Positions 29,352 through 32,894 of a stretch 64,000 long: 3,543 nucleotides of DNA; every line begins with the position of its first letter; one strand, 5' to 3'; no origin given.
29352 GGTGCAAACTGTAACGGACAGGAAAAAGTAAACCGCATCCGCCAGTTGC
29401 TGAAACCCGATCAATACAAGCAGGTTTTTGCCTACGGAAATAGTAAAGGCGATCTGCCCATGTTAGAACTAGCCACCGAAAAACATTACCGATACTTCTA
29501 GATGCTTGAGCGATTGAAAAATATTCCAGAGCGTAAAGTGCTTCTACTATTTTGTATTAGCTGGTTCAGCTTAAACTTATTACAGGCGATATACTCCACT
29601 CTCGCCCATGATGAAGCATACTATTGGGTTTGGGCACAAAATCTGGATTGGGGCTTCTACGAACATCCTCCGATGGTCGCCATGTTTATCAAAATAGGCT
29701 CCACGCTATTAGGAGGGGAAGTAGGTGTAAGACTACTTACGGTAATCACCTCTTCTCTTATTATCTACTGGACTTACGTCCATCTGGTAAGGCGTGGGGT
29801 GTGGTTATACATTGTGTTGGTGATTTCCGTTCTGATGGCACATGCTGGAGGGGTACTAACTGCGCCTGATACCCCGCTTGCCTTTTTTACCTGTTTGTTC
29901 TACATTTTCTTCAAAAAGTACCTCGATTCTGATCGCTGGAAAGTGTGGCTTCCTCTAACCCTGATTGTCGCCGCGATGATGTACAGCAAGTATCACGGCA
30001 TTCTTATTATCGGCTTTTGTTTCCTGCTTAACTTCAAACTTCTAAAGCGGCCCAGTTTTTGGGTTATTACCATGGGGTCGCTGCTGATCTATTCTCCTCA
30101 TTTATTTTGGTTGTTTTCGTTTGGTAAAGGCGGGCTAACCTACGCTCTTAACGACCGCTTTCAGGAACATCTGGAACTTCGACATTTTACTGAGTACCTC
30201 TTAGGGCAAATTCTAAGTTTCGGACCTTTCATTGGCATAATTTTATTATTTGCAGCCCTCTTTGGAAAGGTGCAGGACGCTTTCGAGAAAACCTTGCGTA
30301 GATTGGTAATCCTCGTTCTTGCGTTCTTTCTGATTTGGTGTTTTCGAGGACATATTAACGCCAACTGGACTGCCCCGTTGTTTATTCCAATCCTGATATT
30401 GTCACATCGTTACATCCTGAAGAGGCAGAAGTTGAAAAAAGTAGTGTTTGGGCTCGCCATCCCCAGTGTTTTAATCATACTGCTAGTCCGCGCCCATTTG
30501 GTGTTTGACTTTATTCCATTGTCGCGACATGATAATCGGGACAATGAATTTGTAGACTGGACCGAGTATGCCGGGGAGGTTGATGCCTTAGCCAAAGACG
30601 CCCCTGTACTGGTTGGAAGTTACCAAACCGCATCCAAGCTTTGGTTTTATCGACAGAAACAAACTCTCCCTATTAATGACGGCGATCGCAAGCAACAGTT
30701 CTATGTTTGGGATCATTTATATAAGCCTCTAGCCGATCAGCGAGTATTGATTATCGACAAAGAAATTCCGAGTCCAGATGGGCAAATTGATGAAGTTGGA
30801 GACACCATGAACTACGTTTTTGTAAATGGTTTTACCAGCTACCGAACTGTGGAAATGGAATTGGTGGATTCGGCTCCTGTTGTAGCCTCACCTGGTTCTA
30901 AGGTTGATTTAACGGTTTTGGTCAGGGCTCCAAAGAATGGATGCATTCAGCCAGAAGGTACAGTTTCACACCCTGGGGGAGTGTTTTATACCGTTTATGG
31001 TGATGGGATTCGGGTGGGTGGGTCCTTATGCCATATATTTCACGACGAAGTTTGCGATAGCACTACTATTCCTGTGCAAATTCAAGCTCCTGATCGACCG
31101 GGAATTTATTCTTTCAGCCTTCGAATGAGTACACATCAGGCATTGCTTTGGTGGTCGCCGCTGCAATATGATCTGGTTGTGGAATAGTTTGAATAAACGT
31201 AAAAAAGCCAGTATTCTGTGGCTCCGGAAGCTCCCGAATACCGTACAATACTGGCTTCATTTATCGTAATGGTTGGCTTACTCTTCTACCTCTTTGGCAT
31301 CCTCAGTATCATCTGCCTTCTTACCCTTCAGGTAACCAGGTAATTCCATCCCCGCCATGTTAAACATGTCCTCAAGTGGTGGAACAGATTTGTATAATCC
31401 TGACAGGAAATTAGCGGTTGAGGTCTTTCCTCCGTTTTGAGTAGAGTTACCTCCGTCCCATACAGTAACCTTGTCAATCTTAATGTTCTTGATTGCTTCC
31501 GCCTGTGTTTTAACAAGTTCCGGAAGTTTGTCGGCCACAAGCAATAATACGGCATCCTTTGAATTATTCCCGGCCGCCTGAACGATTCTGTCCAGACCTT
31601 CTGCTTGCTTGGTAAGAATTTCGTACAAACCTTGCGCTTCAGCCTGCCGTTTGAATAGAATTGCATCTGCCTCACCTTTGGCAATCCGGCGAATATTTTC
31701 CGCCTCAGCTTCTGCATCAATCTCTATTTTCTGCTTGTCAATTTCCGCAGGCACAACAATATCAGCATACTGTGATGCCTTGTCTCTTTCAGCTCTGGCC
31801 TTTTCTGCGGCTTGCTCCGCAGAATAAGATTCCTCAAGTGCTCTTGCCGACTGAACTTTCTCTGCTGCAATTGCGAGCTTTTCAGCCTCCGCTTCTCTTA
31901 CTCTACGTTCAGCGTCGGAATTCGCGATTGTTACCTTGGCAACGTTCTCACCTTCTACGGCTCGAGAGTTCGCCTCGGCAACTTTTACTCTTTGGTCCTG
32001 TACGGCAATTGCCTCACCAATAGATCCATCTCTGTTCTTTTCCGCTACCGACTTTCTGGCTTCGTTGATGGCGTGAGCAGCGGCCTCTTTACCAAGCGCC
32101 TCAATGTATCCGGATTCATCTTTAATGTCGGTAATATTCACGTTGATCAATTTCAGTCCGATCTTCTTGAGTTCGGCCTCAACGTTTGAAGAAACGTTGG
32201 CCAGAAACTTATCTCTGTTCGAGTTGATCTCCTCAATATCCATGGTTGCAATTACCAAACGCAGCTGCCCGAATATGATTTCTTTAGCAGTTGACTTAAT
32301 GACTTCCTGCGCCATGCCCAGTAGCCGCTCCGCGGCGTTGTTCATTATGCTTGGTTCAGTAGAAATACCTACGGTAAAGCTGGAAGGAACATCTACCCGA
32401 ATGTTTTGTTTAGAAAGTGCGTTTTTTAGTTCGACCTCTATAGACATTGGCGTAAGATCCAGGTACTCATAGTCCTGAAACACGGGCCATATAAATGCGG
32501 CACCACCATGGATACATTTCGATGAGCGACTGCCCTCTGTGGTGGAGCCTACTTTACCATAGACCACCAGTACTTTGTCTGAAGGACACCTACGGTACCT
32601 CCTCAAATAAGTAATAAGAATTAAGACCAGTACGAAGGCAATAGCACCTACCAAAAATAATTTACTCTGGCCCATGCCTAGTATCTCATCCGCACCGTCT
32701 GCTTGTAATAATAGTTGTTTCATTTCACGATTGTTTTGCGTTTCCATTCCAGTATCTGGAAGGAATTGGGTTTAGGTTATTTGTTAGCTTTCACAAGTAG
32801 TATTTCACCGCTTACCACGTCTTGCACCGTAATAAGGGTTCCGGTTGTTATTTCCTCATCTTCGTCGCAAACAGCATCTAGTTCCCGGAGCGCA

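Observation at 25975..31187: DPA-pathway-like operon in a Bacteroidota genome: UbiA phosphoribosyltransferase, fused DprE1-DprE2, HAD phosphatase, GT-C transferase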

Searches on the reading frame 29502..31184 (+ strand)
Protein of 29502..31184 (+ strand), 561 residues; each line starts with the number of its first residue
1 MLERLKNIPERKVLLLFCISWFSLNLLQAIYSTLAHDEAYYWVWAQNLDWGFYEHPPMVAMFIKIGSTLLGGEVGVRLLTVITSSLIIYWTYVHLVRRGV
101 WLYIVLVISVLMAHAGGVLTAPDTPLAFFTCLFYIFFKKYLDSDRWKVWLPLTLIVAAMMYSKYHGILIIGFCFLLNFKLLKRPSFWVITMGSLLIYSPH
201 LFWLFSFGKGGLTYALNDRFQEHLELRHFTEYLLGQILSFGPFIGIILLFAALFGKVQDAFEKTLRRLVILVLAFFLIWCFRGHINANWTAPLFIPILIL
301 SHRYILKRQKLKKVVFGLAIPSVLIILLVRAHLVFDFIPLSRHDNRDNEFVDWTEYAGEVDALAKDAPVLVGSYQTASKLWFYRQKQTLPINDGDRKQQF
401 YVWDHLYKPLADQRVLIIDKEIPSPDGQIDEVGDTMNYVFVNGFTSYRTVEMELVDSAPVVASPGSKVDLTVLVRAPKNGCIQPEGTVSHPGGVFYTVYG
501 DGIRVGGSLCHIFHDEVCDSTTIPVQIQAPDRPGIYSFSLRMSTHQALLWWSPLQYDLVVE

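Call 3: search_protein_families(library=pfam, proteins=[window:29502-31184:+], max_evalue=0.01)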
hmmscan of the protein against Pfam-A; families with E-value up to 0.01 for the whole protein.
window:29502-31184:+ (561 aa): 1 family
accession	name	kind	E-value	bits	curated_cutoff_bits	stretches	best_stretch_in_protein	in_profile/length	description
PF13231.12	PMT_2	-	1e-13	52.2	26.1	1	55-203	2-160/160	Dolichyl-phosphate-mannose-protein mannosyltransferase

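Call 4: search_protein_families(library=ncbifam, proteins=[window:29502-31184:+], max_evalue=0.01)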
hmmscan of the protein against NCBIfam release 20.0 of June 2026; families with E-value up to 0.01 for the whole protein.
window:29502-31184:+ (561 aa): 0 families

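Call 8: search_solved_structures(query=window:29502-31184:+, max_evalue=1, show_alignments=2)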
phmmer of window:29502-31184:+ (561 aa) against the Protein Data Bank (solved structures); distinct sequences matched with E-value up to 1: 1.
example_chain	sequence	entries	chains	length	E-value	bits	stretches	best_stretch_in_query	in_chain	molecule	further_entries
7jrj_F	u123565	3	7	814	0.53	11.9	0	435-485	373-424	Flagellar radial spoke protein 1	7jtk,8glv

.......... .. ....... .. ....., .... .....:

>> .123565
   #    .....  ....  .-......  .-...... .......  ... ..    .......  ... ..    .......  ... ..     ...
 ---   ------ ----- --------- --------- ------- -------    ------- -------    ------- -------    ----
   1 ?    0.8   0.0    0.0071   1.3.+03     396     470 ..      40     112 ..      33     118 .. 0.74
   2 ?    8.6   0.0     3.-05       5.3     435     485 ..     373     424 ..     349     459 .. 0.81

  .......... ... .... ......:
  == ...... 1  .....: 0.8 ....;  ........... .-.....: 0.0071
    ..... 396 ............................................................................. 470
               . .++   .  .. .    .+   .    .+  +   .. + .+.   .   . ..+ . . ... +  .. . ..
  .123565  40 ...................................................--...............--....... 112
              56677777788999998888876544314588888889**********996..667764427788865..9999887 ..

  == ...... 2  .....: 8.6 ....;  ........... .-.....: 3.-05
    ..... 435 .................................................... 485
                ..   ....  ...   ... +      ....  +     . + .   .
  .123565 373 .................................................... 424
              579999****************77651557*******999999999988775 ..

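Call 32: find_homologous_proteins(query=window:29502-31184:+, max_evalue=0.00001)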
Query window:29502-31184:+ (561 aa): 372 proteins with E <= 0.00001 among 8000 candidates; the best 120 are listed.
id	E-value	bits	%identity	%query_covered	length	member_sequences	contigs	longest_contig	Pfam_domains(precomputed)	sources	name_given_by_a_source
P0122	0.0e+0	1270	100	98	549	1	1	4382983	PF13231.13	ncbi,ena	-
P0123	2.5e-175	602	47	100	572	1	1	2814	PF13231.13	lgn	-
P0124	4.1e-171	589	47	98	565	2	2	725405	PF13231.13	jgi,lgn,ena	-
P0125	8.2e-170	584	47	99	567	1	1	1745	PF13231.13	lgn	-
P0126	8.7e-167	574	47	97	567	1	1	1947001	PF13231.13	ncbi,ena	-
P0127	5.8e-141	489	43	98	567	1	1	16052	PF13231.13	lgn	-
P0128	4.1e-138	480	42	98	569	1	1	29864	PF13231.13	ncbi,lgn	-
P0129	1.1e-135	472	43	97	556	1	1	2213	PF13231.13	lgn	-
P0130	1.6e-132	461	40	96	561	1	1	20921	PF13231.13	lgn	-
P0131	3.5e-132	460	40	98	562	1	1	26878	PF13231.13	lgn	-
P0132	1.2e-130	455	41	98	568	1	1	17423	PF13231.13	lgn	-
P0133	5.2e-95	337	33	91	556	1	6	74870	PF13231.13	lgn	-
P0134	8.7e-92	327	34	95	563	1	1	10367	PF13231.13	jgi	-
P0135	3.5e-90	321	34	94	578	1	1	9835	PF13231.13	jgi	jgi:4-amino-4-deoxy-L-arabinose transferase-like glycosyltransferase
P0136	3.0e-88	315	35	98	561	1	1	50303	PF13231.13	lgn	-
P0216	7.8e-72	261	34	82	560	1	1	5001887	PF13231.13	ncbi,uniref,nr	ncbi:ArnT family glycosyltransferase [Flavihumibacter fluvii]|uniref:ArnT family glycosyltransferase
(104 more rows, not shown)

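Call 35: find_encoding_contigs(protein=P0216, flank=8000, max_places=1)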
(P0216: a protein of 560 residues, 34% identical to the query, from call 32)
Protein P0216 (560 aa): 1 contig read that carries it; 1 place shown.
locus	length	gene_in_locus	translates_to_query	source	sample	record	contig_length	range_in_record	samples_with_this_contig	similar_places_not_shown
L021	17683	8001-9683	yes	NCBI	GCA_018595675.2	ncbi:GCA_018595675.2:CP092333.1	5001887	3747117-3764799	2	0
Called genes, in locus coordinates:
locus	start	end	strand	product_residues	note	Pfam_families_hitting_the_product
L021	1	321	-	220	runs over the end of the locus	PF02630:SCO1-SenC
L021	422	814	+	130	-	PF03203:MerC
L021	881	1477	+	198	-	PF08712:Nfu_N, PF01106:NifU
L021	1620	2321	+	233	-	PF02682:CT_C_D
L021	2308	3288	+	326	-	PF02626:CT_A_B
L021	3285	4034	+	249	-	PF03746:LamB_YcsF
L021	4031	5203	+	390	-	PF01566:Nramp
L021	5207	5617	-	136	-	PF02566:OsmC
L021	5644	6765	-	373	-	PF03435:Sacchrp_dh_NADP, PF16653:Sacchrp_dh_C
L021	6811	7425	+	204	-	PF04973:NMN_transporter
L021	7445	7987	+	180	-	PF13521:AAA_28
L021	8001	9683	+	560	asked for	PF13231:PMT_2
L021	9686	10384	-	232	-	PF00912:Transgly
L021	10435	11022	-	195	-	-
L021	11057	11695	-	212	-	PF01810:LysE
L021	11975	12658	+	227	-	-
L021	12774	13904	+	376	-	PF01544:CorA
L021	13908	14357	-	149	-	PF13302:Acetyltransf_3, PF00583:Acetyltransf_1, PF13673:Acetyltransf_10, PF13508:Acetyltransf_7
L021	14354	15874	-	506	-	PF03321:GH3, PF23571:GH3_M, PF23572:GH3_C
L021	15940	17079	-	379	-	PF00535:Glycos_transf_2, PF13641:Glyco_tranf_2_3, PF13632:Glyco_trans_2_3, PF02709:Glyco_transf_7C (weak)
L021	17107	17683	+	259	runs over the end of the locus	PF00459:Inositol_P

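Call 46: predict_structure(alignment_id=A1)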
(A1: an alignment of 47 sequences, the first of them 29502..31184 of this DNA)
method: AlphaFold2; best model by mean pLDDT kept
length: 561 residues; sequences in the alignment: 47
mean_pLDDT: 92.1   pTM: 0.89
mean pLDDT of the five models: 92.1, 90.9, 90.6, 89.5, 89.3
residues with pLDDT >= 90: 427; 70-90: 125; 50-70: 7; < 50: 2
segments of 3 or more residues with pLDDT < 50: none
pLDDT, mean of each block of 10 residues (from residue 1): 70 96 97 95 90 84 97 97 98 96 97 90 94 98 97 97 92 95 96 95 85 78 89 95 96 95 98 95 91 96 97 97 95 89 83 94 95 93 95 74 85 93 92 90 90 86 94 90 91 94 89 94 95 95 91 88 94
secondary structure, 60 per line:
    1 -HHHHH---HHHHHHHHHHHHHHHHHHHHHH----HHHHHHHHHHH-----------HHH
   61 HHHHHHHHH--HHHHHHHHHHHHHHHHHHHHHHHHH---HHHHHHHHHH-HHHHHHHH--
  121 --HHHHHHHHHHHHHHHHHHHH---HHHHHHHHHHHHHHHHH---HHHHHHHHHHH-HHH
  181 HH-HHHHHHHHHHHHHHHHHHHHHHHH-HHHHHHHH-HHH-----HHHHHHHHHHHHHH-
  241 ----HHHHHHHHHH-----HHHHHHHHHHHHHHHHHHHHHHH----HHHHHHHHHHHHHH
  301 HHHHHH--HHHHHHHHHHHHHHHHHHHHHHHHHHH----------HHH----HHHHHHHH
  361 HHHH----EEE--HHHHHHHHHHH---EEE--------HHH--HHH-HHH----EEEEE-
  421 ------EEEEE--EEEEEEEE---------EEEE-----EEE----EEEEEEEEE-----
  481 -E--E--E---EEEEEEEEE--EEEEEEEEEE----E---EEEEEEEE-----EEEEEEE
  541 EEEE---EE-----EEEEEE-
elements in order: H2-6 H10-31 H36-46 H58-69 H72-96 H100-109 H111-118 H123-142 H146-162 H166-176 H178-182 H184-207 H209-216 H226-239 H245-254 H260-282 H287-306 H309-335 H353-364 E369-371 H374-384 E388-390 E415-419 E427-431 E434-441 E451-454 E460-462 E467-475 E492-500 E503-512 E521-528 E534-544 E555-560

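Call 48: fold_search(model_id=the predicted structure, library=pdb)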
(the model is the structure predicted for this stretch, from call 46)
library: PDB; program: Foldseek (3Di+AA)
matches with E <= 10: 1319; with E <= 0.001: 38
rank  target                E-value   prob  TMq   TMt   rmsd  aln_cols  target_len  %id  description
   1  5ezm                  1.3e-07  1.00  0.55  0.57   5.9       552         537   13  Crystal Structure of ArnT from Cupriavidus metallidurans in the apo state (released 2016-02-17)
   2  5f15                  1.3e-07  1.00  0.55  0.57   9.7       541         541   13  Crystal Structure of ArnT from Cupriavidus metallidurans bound to Undecaprenyl phosphate (released 2016-02-17)
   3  6gxc_A                6.5e-06  1.00  0.44  0.37  15.2       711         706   10  Bacterial oligosaccharyltransferase PglB in complex with an inhibitory peptide and a reactive lipid-linked oligosaccha (released 2018-11-14)
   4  9s6t_A                8.2e-06  1.00  0.47  0.54  14.6       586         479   12  Ternary cryo-EM structure of chicken ALG12 with Dol25-PP-GlcNAc2Man7, Dol25-P-Man, and Fab (released 2026-03-18)
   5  5ogl_A                2.1e-05  1.00  0.45  0.37  15.4       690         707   11  Structure of bacterial oligosaccharyltransferase PglB in complex with an acceptor peptide and an lipid-linked oligosac (released 2017-10-25)
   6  7oci_F                4.1e-05  1.00  0.45  0.40  11.4       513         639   13  Cryo-EM structure of yeast Ost6p containing oligosaccharyltransferase complex (released 2022-02-16)
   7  6s7t_A                5.2e-05  1.00  0.45  0.38   9.4       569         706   13  Cryo-EM structure of human oligosaccharyltransferase complex OST-B (released 2019-12-18)
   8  9i5k_A                6.3e-05  1.00  0.39  0.43   7.8       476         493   13  Structure of the Chaetomium thermophilum Pmt4 homodimer (C2 symmetry) (released 2025-12-24)
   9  6s7o_A                7.2e-05  1.00  0.43  0.38  10.7       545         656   11  Cryo-EM structure of human oligosaccharyltransferase complex OST-A (released 2019-12-18)
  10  8b6l_I                7.9e-05  1.00  0.43  0.36  14.1       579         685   12  Subtomogram average of the human Sec61-TRAP-OSTA-translocon (released 2022-12-07)
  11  7bvf_B                8.3e-05  1.00  0.35  0.21  18.5       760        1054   10  Cryo-EM structure of Mycobacterium tuberculosis arabinosyltransferase EmbA-EmbB-AcpM2 in complex with ethambutol (released 2020-04-29)
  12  6x0o                  8.3e-05  1.00  0.34  0.20  18.2       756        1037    9  Single-Particle Cryo-EM Structure of Arabinosyltransferase EmbB from Mycobacterium smegmatis (released 2020-06-10)
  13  8age_A                9.5e-05  1.00  0.42  0.38  10.8       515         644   11  Structure of yeast oligosaccharylransferase complex with acceptor peptide bound (released 2022-12-07)
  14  3rce_A                1.0e-04  1.00  0.46  0.39  15.9       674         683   10  Bacterial oligosaccharyltransferase PglB (released 2011-06-15)
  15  8pn9_A                1.1e-04  1.00  0.44  0.39   9.9       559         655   10  Structure of human oligosaccharyltransferase OST-A complex bound to NGI-1 (released 2024-05-08)
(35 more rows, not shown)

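Call 59: find_encoding_contigs(protein=P0124, flank=7000, max_places=1)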
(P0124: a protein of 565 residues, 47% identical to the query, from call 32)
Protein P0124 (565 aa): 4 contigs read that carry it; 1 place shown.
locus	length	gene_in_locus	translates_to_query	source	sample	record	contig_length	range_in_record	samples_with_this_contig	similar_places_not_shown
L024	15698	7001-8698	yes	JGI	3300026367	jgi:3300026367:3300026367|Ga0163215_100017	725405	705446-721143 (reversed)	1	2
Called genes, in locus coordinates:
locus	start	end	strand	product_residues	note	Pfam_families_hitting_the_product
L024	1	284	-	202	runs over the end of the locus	-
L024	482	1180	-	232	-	PF03544:TonB_C (weak)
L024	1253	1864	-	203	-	PF13302:Acetyltransf_3, PF13420:Acetyltransf_4, PF00583:Acetyltransf_1, PF13673:Acetyltransf_10 (weak), PF13508:Acetyltransf_7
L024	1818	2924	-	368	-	PF20225:DUF6584 (faint)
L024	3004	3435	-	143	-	PF00583:Acetyltransf_1, PF13673:Acetyltransf_10, PF13508:Acetyltransf_7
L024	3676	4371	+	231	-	PF01040:UbiA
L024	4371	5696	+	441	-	PF01565:FAD_binding_4, PF04030:ALO (weak)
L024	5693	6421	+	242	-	PF00106:adh_short, PF13561:adh_short_C2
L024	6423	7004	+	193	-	PF12710:HAD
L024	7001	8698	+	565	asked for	PF13231:PMT_2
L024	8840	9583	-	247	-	PF04480:DUF559, PF18741:MTES_1575 (faint), PF18135:Type_ISP_C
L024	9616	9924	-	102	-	-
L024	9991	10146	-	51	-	-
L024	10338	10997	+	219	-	-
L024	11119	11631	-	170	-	-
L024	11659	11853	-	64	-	-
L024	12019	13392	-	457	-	PF08757:CotH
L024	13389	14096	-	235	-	PF10677:DUF2490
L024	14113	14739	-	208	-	PF16316:DUF4956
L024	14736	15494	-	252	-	PF09359:VTC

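Call 60: find_encoding_contigs(protein=P0128, flank=7000, max_places=1)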
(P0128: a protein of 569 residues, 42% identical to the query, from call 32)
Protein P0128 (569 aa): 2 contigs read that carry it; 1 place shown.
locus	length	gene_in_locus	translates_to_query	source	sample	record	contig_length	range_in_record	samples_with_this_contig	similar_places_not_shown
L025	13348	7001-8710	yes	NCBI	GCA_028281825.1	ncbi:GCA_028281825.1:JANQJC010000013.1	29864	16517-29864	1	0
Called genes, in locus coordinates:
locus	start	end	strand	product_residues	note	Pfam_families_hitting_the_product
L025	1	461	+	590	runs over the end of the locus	PF00009:GTP_EFTU, PF01926:MMR_HSR1 (faint), PF03144:GTP_EFTU_D2, PF22042:EF-G_D2, PF00679:EFG_C, PF21018:BipA_C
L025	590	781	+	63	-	PF00313:CSD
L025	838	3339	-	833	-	PF13174:TPR_6 (faint), PF25062:ARM_TT21_N (faint), PF13181:TPR_8 (faint), PF12895:ANAPC3, PF13432:TPR_16, PF00515:TPR_1, PF07719:TPR_2, PF13414:TPR_11, +7 more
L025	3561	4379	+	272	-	PF01040:UbiA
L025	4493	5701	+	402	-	PF01565:FAD_binding_4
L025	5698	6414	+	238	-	PF00106:adh_short, PF01370:Epimerase (weak), PF13561:adh_short_C2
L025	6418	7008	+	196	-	PF12710:HAD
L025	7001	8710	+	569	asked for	PF13231:PMT_2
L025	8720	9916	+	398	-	PF09411:PagL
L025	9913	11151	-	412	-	PF12704:MacB_PCD, PF02687:FtsX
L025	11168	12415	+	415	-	PF07075:NamZ_N, PF20732:NamZ_C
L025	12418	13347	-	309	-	?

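Call 61: find_encoding_contigs(protein=P0133, flank=7000, max_places=1)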
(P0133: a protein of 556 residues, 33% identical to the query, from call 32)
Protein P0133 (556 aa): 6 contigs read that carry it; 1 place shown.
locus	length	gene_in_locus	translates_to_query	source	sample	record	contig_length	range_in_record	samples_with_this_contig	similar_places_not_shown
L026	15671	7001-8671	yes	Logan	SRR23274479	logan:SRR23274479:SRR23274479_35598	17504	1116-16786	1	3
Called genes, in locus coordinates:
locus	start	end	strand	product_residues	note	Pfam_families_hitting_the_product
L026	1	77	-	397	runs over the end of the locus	?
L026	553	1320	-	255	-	PF10677:DUF2490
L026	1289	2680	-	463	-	PF08757:CotH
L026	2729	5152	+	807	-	PF00691:OmpA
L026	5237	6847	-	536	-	PF00355:Rieske, PF01070:FMN_dh (faint), PF01645:Glu_synthase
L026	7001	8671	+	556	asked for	PF13231:PMT_2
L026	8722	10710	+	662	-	-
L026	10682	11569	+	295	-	-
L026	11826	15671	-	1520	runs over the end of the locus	?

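Call 66: search_protein_families(library=pfam, proteins=[L025:8720-9913:+], max_evalue=0.1)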
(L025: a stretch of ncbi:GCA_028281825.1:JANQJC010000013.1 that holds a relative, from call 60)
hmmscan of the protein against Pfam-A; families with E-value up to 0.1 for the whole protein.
L025:8720-9913:+ (398 aa): 1 family
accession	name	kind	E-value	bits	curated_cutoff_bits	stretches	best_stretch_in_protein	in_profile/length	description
PF09411.16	PagL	-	6e-08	33.3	23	1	68-207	3-134/136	Lipid A 3-O-deacylase (PagL)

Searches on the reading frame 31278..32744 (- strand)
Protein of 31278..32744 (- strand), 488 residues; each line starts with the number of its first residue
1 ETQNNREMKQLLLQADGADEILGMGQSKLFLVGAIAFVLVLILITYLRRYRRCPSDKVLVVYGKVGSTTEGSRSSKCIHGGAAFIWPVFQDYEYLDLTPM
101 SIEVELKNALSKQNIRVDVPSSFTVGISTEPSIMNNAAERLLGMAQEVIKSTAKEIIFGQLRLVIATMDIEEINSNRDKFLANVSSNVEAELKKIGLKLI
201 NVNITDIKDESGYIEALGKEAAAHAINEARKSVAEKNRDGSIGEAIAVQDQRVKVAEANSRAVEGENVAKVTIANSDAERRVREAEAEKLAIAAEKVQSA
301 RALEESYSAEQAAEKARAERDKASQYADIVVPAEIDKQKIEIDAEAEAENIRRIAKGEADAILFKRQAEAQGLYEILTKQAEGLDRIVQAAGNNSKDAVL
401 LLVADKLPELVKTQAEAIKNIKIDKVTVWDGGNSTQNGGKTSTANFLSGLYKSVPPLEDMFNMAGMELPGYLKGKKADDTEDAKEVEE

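Call 45: search_protein_families(library=pfam, proteins=[window:31278-32744:-], max_evalue=0.0001)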
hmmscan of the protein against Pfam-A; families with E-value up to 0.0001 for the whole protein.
window:31278-32744:- (488 aa): 1 family
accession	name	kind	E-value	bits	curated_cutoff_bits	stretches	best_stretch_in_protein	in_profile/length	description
PF01145.31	Band_7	-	5.8e-29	101.8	23.6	1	57-237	7-175/176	SPFH domain / Band 7 family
